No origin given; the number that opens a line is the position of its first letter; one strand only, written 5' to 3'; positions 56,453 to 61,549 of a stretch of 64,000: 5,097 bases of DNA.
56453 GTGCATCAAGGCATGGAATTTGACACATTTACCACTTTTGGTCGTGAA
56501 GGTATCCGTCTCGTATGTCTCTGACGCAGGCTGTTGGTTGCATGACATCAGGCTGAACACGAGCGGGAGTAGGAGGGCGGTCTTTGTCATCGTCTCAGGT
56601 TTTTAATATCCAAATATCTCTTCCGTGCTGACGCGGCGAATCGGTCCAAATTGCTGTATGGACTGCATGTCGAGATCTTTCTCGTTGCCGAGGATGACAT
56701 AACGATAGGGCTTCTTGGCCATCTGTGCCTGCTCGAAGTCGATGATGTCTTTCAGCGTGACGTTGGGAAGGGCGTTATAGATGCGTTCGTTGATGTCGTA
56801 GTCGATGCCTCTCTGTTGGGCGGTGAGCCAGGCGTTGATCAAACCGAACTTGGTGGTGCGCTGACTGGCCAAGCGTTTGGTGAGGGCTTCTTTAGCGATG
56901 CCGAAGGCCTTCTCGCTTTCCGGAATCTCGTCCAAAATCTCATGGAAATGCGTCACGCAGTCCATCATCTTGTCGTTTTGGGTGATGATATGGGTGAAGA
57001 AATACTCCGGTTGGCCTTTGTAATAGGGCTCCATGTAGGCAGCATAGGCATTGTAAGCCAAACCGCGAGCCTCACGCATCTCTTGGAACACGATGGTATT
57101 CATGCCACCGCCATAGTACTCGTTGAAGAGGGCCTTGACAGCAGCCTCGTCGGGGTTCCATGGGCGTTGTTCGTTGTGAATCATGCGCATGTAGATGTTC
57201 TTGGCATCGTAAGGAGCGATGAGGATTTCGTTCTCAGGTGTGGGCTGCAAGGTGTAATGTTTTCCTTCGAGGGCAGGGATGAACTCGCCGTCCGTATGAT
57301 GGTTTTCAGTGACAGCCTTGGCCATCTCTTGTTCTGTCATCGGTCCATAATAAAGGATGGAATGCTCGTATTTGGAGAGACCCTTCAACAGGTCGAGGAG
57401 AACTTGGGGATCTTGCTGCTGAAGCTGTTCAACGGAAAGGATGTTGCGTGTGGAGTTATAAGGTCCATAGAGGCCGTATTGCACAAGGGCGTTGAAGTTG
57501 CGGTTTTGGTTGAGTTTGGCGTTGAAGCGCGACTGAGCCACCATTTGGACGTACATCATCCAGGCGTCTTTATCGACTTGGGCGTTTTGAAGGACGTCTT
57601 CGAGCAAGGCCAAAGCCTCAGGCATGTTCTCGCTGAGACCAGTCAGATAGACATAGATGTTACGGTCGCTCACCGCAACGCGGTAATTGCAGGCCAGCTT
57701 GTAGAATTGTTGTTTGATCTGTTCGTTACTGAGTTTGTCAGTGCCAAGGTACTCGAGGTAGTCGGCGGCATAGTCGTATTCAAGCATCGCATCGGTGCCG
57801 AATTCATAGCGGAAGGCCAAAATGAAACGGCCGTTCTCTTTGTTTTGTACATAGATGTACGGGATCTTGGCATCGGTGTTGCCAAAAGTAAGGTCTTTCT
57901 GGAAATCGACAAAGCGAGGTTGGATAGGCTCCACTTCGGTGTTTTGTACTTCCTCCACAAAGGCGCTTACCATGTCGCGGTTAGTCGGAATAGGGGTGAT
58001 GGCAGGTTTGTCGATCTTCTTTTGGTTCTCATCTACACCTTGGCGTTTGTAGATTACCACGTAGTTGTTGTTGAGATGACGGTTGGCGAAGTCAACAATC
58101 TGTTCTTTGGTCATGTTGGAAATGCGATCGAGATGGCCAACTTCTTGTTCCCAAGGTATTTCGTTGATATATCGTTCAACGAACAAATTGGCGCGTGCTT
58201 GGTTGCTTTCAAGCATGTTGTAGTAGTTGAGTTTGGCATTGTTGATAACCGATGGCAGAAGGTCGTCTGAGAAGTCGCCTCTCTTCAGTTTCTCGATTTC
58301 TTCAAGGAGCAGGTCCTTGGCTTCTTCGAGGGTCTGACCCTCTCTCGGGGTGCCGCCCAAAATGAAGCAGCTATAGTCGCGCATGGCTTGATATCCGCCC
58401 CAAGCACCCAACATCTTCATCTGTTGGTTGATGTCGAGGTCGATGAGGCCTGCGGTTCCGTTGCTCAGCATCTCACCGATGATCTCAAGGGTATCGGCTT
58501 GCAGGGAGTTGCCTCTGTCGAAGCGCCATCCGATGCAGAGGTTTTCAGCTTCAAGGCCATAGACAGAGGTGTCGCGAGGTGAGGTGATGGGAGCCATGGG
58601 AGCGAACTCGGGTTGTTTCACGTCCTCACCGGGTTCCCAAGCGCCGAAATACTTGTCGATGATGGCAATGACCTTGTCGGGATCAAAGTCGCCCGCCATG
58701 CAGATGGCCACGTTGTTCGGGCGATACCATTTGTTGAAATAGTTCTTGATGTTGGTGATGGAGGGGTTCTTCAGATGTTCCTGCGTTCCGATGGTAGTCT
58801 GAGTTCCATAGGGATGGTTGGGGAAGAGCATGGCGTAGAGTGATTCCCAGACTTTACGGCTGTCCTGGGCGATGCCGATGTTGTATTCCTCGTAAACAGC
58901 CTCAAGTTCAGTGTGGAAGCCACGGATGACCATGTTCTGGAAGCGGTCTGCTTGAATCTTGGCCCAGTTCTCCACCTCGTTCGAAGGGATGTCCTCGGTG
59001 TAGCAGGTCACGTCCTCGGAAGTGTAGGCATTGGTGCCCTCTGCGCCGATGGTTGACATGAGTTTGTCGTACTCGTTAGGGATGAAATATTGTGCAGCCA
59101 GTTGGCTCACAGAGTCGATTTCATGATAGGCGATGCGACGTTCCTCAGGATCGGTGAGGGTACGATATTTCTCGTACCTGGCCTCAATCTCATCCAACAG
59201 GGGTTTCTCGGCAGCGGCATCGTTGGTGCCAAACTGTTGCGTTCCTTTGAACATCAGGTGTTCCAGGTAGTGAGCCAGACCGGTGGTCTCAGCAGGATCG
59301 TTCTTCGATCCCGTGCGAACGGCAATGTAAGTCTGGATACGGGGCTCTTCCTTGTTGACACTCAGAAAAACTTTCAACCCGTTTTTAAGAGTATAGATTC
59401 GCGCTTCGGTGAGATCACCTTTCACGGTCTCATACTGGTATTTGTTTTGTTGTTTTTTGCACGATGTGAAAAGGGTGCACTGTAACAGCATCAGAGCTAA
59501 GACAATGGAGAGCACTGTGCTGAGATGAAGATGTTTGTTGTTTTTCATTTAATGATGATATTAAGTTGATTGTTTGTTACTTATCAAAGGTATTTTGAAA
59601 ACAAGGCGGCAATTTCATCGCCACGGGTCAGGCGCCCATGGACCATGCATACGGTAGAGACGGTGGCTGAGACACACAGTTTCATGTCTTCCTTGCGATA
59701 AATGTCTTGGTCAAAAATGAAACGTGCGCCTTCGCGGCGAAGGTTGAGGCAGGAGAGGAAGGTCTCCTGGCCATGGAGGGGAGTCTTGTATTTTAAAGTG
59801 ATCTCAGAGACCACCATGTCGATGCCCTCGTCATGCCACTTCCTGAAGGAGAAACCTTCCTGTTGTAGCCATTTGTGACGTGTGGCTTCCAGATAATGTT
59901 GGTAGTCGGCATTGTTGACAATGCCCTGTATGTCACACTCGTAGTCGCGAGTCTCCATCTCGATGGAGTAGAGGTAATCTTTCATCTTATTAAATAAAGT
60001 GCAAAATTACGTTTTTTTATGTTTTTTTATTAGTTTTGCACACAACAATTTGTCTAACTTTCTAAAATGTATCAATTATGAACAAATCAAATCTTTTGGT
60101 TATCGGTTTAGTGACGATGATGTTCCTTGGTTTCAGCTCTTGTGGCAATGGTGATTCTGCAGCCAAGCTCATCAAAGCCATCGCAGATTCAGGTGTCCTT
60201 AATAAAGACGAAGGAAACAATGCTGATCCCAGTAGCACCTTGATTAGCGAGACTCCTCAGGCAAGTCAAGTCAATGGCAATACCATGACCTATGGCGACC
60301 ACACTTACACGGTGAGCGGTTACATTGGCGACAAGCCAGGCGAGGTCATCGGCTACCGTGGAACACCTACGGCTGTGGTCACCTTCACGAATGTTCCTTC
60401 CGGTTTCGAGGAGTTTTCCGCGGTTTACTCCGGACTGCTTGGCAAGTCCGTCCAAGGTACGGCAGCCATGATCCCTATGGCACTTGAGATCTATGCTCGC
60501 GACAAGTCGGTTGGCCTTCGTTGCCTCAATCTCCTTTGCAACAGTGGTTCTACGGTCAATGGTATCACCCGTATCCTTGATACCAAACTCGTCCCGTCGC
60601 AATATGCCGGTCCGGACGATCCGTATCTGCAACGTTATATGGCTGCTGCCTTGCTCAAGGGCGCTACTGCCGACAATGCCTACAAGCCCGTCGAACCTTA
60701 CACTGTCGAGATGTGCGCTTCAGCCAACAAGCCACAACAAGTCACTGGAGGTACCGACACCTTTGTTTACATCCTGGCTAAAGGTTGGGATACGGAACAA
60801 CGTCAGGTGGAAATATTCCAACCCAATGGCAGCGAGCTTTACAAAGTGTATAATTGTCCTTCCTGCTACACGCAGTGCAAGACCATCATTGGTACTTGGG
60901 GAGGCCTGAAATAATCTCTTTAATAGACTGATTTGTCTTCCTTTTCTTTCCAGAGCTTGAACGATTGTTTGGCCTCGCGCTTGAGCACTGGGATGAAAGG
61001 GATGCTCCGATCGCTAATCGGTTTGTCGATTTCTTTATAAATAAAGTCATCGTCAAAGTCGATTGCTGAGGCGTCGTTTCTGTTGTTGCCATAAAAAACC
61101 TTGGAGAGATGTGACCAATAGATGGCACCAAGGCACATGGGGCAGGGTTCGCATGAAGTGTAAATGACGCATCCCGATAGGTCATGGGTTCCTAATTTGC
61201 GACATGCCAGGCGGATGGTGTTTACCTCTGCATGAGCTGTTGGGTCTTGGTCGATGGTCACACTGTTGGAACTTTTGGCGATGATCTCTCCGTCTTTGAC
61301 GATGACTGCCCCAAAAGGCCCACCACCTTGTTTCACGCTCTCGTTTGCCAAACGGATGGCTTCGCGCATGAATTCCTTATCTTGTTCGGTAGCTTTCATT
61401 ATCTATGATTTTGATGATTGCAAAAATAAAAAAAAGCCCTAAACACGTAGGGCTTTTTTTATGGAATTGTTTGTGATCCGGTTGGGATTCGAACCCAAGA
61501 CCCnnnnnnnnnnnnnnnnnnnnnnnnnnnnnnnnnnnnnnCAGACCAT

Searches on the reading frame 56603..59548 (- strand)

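Call 31: search_protein_families(library=pfam, proteins=[window:56603-59548:-], max_evalue=0.001)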
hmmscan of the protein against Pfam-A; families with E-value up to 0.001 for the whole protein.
window:56603-59548:- (981 aa): 2 families
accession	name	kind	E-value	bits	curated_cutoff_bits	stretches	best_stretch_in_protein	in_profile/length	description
PF05193.26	Peptidase_M16_C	-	3.2e-30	105.8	23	2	266-436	6-179/181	Peptidase M16 inactive domain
PF00675.25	Peptidase_M16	-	6e-19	68.9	22.3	1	63-109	4-51/149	Insulinase (Peptidase family M16)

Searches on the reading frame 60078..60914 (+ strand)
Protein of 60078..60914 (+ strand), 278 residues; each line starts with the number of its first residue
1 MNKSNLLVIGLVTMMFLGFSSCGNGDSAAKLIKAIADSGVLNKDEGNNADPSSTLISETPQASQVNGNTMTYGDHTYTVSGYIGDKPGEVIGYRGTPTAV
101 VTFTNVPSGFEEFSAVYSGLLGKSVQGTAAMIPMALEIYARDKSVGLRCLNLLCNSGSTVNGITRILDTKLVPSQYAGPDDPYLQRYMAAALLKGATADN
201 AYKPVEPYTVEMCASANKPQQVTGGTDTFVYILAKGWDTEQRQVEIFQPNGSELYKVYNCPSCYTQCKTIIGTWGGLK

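Call 31: search_protein_families(library=pfam, proteins=[window:60078-60914:+], max_evalue=0.001)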
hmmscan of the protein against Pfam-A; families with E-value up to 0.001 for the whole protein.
window:60078-60914:+ (278 aa): 1 family
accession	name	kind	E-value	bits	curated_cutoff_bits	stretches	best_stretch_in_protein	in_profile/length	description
PF22043.2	DUF6935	-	2.7e-22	79.9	27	1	105-269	2-156/158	Domain of unknown function (DUF6935)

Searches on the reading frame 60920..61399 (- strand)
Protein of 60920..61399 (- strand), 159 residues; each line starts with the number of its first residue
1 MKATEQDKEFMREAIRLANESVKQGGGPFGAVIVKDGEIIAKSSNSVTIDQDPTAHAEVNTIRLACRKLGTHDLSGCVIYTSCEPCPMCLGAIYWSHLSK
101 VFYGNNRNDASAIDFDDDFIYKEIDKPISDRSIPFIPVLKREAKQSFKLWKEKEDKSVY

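Call 31: search_protein_families(library=pfam, proteins=[window:60920-61399:-], max_evalue=0.001)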
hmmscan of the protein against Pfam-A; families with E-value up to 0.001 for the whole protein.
window:60920-61399:- (159 aa): 3 families
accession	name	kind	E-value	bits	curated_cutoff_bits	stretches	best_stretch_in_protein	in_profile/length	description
PF00383.29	dCMP_cyt_deam_1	-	3.4e-29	101.2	25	1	5-104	2-101/102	Cytidine and deoxycytidylate deaminase zinc-binding region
PF14437.12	MafB19-deam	-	4.2e-26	92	27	1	6-112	2-108/142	MafB19-like deaminase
PF14439.12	Bd3614-deam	-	0.00013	22.4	38.5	1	31-105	13-90/113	Bd3614-like deaminase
